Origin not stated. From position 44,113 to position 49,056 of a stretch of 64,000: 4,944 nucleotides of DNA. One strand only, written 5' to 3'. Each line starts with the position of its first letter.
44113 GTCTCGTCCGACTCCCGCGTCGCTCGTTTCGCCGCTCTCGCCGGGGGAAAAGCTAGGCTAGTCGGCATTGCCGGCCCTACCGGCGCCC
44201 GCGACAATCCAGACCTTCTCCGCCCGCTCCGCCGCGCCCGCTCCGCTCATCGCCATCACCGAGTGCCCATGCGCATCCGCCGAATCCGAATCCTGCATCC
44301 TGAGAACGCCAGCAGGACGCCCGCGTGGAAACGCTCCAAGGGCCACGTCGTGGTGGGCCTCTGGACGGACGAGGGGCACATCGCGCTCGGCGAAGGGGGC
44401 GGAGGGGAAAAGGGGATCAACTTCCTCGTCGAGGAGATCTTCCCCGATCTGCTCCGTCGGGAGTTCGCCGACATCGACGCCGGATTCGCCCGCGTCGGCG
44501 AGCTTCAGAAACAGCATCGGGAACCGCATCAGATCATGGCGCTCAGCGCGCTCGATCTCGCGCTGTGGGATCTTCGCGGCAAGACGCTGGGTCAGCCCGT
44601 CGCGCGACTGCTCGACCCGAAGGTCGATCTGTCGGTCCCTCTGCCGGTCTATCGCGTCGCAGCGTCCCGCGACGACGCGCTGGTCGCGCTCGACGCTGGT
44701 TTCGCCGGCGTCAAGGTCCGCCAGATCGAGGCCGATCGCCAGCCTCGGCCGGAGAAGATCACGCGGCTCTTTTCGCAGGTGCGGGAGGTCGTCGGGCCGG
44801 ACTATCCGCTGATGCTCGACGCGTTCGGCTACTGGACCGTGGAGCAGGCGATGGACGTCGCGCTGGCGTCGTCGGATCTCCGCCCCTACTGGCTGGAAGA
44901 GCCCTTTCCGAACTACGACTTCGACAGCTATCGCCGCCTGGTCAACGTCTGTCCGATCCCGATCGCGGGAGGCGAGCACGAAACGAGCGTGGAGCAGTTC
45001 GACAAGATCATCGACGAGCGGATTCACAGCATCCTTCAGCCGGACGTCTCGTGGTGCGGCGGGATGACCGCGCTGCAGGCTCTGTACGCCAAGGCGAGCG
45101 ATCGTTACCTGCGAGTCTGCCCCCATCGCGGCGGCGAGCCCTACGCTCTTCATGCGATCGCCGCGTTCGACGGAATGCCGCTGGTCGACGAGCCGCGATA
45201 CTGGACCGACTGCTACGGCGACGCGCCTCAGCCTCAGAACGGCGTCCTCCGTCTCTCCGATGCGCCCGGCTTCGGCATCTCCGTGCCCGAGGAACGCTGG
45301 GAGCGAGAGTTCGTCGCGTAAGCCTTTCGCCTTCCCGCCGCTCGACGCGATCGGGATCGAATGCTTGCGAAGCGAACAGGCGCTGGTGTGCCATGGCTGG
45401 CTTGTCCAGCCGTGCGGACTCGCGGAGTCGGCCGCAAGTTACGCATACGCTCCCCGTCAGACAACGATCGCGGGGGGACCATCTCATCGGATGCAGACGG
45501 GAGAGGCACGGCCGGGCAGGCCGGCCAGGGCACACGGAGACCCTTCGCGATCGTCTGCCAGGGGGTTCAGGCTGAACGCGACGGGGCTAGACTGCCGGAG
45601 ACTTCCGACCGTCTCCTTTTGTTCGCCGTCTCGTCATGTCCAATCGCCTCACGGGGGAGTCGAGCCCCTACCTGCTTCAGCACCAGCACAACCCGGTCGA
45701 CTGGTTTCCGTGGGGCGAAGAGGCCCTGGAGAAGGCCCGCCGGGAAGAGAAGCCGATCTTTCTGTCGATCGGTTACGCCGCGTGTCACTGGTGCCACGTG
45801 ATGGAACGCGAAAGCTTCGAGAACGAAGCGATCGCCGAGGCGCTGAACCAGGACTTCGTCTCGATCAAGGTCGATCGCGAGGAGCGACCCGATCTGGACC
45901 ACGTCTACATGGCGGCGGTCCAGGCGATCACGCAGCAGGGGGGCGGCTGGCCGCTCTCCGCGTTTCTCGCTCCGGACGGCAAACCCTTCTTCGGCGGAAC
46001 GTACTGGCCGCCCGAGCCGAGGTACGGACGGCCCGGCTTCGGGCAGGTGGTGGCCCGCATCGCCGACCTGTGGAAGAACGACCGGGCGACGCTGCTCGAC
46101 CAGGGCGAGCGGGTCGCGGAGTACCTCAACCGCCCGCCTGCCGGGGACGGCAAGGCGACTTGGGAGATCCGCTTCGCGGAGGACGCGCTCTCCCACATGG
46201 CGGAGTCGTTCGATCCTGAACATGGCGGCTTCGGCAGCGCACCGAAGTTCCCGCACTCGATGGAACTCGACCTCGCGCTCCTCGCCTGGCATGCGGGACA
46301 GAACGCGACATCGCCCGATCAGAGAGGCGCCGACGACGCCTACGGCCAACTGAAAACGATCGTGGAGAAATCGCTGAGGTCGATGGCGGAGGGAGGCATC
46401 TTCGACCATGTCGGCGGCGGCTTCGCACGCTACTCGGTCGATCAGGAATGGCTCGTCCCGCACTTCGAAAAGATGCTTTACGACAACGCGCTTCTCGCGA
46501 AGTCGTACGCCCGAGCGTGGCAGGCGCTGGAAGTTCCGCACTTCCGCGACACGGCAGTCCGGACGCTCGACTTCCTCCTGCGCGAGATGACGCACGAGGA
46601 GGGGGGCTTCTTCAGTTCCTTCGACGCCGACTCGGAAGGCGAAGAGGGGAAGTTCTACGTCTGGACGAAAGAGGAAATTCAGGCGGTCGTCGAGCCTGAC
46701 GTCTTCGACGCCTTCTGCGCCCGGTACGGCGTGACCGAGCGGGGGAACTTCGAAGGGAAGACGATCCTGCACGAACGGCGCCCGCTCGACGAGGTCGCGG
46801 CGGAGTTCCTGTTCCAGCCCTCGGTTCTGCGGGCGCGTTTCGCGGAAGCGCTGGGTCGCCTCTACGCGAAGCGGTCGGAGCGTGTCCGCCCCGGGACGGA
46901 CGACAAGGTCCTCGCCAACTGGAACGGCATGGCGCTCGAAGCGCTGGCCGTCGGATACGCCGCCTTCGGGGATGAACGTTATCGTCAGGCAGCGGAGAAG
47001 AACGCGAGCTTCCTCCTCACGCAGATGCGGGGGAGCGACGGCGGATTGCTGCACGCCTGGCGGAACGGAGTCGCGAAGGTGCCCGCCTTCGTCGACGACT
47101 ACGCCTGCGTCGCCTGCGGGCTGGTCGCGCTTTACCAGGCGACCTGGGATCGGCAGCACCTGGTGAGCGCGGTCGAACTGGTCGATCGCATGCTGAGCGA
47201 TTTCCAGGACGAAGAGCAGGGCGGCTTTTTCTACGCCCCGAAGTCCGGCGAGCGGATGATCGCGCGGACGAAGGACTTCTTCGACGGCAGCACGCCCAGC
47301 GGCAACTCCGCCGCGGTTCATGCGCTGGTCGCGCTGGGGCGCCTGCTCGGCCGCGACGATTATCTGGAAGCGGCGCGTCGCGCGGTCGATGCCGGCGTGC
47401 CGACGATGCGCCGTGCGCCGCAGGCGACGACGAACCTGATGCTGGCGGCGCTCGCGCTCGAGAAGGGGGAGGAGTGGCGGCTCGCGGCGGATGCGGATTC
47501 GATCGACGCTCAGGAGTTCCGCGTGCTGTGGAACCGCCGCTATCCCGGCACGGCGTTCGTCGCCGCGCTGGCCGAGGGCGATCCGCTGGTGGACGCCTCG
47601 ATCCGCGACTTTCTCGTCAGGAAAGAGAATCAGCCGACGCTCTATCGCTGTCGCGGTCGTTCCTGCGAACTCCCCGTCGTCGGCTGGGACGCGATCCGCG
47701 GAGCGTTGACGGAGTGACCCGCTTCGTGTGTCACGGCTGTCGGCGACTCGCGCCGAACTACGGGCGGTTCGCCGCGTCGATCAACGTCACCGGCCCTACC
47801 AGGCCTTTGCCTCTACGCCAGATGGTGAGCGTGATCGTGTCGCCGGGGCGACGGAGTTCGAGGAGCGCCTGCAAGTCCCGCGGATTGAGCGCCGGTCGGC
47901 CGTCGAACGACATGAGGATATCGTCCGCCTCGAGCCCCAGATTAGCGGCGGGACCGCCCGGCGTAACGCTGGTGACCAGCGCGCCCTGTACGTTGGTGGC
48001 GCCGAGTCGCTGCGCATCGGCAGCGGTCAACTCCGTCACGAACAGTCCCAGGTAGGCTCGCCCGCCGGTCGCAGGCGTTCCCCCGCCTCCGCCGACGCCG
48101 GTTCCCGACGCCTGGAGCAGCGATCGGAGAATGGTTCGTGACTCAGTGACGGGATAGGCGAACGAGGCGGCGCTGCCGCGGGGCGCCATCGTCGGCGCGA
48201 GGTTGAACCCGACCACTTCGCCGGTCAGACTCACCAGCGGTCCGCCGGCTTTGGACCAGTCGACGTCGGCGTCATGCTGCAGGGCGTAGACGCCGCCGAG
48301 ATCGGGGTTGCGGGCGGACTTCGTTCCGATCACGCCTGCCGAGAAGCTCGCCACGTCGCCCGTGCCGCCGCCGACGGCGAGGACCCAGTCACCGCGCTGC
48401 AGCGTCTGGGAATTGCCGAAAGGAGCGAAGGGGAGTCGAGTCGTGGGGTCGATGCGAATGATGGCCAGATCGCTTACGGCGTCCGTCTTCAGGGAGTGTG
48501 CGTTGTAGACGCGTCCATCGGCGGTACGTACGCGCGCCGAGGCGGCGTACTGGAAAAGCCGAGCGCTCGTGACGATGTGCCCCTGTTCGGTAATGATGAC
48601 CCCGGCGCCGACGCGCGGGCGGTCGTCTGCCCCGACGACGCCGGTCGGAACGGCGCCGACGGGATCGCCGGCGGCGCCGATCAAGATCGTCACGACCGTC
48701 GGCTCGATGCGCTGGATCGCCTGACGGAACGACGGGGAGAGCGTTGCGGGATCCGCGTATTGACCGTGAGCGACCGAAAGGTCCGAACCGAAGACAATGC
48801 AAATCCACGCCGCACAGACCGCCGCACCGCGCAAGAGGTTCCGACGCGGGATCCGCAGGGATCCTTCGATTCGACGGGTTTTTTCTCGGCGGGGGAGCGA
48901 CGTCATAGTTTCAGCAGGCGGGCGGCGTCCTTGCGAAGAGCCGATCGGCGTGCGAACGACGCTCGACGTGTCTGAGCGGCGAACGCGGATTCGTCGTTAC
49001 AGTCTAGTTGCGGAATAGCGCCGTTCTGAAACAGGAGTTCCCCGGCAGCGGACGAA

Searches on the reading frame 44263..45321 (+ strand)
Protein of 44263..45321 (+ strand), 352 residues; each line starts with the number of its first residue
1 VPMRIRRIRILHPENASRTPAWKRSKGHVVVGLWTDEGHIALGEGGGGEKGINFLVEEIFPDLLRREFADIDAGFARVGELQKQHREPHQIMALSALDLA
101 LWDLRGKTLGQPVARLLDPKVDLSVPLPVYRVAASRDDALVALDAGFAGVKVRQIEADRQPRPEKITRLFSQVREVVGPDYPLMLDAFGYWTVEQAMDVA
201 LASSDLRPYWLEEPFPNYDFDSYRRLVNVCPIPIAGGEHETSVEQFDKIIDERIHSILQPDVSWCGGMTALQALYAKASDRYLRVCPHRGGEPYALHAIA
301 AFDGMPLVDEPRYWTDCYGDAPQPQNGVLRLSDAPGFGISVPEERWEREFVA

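Call 67: search_protein_families(library=pfam, proteins=[window:44263-45321:+], max_evalue=0.00001)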
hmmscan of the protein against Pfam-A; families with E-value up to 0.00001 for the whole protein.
window:44263-45321:+ (352 aa): 2 families
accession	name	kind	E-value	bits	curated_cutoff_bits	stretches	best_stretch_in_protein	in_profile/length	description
PF13378.12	MR_MLE_C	-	2.6e-43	148.7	29.4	1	139-344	6-218/219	Enolase C-terminal domain-like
PF02746.21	MR_MLE_N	-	2.4e-07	31.4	22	1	26-117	26-116/117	Mandelate racemase / muconate lactonizing enzyme, N-terminal domain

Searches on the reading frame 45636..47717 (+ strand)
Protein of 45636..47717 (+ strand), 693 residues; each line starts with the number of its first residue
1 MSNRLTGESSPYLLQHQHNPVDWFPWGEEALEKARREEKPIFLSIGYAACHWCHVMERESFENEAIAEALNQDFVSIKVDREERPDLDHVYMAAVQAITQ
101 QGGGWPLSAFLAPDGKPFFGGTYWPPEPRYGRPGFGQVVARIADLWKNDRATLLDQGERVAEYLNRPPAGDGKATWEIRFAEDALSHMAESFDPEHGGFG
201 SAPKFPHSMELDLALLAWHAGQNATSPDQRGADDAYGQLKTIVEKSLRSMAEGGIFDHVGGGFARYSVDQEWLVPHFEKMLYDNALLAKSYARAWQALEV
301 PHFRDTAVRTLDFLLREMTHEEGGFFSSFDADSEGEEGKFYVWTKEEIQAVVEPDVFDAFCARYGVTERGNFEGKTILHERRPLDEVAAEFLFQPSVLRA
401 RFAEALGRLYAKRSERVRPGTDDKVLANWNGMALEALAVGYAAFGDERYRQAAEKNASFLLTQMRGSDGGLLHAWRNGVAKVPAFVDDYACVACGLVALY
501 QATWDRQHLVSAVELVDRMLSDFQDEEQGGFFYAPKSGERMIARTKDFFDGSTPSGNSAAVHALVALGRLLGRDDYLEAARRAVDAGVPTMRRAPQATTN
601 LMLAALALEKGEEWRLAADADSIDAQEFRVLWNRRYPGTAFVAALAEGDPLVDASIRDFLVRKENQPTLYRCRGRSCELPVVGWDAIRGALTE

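Call 67: search_protein_families(library=pfam, proteins=[window:45636-47717:+], max_evalue=0.00001)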
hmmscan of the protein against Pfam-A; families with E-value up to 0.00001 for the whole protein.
window:45636-47717:+ (693 aa): 2 families
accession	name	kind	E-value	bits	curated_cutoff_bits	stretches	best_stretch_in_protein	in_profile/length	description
PF03190.21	Thioredox_DsbH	-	1.5e-75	253.1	27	1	3-164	2-162/163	Protein of unknown function, DUF255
PF13899.12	Thioredoxin_7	-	2.2e-11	44.2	27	1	22-113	1-83/83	Thioredoxin-like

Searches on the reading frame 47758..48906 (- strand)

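Call 67: search_protein_families(library=pfam, proteins=[window:47758-48906:-], max_evalue=0.00001)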
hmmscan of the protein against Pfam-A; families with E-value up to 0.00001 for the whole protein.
window:47758-48906:- (382 aa): 4 families
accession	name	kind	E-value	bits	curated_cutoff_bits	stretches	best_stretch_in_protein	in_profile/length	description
PF13365.12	Trypsin_2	-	3.7e-21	76.8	27.6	1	100-233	1-143/144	Trypsin-like peptidase domain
PF17820.7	PDZ_6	-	7.5e-13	48.5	27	1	311-364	2-54/54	PDZ domain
PF13180.12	PDZ_2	-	1.3e-11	45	27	1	286-367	3-72/80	PDZ domain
PF00595.29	PDZ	-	2.7e-10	40.9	23.2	1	284-363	10-81/81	PDZ domain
